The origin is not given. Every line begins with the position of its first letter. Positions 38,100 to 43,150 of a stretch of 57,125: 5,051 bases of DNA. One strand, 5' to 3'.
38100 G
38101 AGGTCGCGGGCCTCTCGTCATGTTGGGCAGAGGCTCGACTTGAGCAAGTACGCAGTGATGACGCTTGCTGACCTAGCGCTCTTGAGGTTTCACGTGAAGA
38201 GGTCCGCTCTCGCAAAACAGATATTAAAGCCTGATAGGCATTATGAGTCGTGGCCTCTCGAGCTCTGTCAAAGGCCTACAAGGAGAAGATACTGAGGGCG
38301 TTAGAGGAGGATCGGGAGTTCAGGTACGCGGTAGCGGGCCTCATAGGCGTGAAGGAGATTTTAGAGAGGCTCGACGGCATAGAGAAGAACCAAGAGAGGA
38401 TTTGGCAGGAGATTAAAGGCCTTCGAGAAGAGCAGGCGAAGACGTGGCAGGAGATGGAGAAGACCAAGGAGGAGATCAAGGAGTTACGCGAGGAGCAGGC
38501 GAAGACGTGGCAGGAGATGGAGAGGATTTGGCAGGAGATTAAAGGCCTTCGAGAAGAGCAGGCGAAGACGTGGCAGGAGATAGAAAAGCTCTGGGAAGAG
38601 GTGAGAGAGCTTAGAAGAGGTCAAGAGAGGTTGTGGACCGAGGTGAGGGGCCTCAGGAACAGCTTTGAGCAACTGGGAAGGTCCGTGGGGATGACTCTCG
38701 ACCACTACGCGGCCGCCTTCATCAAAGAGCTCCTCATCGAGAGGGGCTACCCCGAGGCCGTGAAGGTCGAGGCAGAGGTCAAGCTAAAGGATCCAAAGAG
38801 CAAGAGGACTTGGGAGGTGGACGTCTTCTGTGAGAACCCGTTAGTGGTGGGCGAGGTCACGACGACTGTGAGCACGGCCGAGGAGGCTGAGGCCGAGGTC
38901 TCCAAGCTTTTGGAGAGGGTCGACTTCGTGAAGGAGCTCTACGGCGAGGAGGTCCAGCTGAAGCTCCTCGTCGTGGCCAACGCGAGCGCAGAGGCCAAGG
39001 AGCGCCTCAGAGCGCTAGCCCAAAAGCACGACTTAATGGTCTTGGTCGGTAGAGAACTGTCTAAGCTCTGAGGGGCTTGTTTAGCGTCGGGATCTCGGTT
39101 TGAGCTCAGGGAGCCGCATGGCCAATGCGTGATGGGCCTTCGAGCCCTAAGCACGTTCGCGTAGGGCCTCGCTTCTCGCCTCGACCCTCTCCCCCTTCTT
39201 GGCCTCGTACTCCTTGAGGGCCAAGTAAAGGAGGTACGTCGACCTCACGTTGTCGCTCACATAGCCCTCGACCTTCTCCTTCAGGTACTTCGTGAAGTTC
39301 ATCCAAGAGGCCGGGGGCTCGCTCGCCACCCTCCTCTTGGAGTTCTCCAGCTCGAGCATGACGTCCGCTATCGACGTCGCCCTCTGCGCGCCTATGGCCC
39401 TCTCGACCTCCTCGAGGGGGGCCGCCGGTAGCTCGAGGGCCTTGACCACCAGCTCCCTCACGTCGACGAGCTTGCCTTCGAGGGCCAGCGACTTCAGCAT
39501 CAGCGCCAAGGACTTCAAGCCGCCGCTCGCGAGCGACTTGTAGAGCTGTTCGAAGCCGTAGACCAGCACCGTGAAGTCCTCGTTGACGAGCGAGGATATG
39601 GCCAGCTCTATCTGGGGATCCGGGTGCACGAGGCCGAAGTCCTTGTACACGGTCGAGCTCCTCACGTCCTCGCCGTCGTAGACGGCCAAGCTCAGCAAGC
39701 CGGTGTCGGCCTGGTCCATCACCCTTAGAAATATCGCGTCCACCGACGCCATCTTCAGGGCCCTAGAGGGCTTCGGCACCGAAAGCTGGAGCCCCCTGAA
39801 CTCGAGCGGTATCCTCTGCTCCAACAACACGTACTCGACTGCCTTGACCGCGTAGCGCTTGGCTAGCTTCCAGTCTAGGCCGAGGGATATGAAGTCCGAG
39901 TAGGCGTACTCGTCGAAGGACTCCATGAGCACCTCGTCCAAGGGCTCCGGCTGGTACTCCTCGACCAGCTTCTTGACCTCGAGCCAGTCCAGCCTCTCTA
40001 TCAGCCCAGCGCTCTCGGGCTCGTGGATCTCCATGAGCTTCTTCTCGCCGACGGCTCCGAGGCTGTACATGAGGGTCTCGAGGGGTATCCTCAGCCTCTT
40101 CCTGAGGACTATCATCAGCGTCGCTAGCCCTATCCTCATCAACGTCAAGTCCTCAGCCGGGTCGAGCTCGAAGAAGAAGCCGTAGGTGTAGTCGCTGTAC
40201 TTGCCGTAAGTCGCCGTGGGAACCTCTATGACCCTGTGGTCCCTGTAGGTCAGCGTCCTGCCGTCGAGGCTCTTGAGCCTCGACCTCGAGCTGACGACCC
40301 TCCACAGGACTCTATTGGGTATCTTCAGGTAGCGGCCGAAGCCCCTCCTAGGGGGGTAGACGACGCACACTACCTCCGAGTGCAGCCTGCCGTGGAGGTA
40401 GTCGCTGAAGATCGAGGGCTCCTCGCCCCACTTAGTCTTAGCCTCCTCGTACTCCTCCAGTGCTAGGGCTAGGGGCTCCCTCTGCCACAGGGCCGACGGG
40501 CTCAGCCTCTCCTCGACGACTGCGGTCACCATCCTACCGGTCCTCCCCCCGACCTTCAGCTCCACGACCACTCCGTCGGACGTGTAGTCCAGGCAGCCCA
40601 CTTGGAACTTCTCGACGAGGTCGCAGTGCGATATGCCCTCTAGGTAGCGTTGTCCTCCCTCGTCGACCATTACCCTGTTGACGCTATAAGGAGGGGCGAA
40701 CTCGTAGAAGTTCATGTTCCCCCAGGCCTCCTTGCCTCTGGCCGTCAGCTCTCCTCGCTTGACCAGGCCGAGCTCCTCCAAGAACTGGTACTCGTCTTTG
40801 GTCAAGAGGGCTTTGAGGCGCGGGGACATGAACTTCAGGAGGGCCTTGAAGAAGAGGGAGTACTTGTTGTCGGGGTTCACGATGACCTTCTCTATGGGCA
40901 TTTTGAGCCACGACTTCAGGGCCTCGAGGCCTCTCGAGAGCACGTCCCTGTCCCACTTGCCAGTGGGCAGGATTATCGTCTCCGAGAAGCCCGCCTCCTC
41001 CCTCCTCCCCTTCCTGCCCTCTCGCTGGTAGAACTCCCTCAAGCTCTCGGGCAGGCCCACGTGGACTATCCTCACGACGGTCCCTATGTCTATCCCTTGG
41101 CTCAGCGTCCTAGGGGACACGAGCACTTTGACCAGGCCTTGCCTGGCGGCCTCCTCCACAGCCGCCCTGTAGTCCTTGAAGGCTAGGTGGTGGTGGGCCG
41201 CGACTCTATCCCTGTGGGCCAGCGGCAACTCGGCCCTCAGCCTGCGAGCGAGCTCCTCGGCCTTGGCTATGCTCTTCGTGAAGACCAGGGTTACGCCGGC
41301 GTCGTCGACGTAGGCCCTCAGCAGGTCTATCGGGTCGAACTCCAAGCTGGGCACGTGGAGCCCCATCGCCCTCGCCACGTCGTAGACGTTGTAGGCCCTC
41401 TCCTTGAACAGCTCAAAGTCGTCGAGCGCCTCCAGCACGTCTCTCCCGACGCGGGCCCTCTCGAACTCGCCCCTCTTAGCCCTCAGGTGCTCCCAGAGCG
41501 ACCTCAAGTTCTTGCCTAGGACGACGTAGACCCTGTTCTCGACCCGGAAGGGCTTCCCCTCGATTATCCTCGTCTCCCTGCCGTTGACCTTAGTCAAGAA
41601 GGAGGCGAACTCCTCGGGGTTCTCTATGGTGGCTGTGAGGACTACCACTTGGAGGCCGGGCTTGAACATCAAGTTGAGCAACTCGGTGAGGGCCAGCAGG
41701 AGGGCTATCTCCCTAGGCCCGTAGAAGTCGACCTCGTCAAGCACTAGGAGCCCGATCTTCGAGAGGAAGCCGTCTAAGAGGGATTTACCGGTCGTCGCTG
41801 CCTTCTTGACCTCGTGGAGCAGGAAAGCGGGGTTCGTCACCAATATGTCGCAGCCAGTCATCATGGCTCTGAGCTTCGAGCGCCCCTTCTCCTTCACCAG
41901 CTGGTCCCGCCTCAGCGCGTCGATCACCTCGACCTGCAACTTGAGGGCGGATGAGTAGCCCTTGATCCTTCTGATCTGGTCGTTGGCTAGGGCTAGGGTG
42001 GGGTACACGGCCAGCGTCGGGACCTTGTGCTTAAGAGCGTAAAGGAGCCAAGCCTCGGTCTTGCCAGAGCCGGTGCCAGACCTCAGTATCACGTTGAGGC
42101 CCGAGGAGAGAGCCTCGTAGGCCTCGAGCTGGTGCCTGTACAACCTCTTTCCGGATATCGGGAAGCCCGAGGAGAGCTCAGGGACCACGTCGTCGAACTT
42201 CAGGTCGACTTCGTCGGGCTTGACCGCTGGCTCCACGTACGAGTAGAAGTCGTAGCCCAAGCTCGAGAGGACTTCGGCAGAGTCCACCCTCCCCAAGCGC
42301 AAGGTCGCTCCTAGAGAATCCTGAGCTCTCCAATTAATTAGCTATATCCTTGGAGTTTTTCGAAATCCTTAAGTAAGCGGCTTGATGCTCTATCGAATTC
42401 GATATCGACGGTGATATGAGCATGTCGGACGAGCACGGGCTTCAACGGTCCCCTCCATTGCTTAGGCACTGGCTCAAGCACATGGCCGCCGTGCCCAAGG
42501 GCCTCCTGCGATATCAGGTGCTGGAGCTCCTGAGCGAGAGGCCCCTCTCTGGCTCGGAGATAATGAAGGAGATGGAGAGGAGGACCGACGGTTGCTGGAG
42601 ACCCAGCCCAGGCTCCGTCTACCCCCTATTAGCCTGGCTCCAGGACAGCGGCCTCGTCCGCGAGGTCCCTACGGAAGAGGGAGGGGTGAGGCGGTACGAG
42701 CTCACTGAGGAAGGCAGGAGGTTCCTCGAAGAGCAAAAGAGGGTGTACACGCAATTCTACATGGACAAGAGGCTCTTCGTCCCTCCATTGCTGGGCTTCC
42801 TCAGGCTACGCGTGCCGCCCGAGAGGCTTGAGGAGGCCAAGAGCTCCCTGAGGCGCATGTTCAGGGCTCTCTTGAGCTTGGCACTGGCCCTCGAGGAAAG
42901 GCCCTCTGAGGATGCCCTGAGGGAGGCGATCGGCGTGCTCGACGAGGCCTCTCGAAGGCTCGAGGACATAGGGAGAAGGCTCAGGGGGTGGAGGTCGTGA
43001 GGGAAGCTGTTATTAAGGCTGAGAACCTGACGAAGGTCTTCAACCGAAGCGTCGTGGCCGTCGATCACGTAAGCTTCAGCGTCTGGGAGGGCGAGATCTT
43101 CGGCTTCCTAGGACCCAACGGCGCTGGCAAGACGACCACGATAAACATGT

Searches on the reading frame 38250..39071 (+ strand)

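Call 59: search_protein_families(library=pfam, proteins=[window:38250-39071:+], max_evalue=0.001)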
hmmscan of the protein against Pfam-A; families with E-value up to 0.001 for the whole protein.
window:38250-39071:+ (273 aa): 2 families
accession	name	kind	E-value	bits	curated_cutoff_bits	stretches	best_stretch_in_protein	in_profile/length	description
PF05377.16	FlaC_arch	-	0.00072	20.3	27.8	0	88-121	7-40/55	Flagella accessory protein C (FlaC)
PF25762.1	HAUS1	-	0.00075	19.8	40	1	32-120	107-195/236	HAUS augmin-like complex subunit 1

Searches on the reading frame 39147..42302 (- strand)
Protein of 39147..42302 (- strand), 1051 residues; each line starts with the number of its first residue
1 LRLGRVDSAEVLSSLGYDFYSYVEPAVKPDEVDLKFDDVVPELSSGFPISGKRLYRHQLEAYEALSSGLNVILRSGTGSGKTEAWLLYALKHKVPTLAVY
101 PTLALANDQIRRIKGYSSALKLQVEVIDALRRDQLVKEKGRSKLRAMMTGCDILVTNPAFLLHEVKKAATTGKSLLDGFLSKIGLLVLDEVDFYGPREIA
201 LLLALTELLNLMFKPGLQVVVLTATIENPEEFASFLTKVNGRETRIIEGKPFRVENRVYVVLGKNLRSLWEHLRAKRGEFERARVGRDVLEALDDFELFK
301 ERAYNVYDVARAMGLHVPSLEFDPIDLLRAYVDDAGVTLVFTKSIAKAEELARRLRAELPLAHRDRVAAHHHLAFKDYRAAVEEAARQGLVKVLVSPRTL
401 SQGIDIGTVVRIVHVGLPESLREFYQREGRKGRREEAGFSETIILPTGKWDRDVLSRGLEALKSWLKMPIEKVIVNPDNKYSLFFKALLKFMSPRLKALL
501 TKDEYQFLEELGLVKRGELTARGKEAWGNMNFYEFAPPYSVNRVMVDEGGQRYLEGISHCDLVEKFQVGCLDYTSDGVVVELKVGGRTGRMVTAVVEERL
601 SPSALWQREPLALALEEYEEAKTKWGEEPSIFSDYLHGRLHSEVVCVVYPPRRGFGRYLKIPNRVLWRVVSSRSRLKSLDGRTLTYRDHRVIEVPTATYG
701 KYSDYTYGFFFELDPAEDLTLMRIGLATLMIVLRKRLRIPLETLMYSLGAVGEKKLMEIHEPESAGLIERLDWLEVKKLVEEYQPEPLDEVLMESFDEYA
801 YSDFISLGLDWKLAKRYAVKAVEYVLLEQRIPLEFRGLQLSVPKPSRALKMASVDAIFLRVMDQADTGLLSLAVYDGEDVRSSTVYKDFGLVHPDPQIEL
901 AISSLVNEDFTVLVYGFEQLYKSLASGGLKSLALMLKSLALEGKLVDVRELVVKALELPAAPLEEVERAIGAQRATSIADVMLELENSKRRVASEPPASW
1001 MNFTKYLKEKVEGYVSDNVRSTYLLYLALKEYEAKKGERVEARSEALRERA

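Call 11: find_encoding_contigs(protein=window:39147-42302:-, flank=10000, max_places=1)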
Protein window:39147-42302:- (1051 aa): no gene with exactly this product is on record in the collection.

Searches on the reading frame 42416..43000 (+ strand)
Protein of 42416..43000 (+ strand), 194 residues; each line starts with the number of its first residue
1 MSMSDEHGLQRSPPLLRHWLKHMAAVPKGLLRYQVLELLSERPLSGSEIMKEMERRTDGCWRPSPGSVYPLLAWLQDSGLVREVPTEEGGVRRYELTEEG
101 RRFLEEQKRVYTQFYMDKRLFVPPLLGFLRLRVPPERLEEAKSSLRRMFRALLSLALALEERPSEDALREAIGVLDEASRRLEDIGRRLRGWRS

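Call 13: find_encoding_contigs(protein=window:42416-43000:+, flank=10000, max_places=1)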
Protein window:42416-43000:+ (194 aa): no gene with exactly this product is on record in the collection.
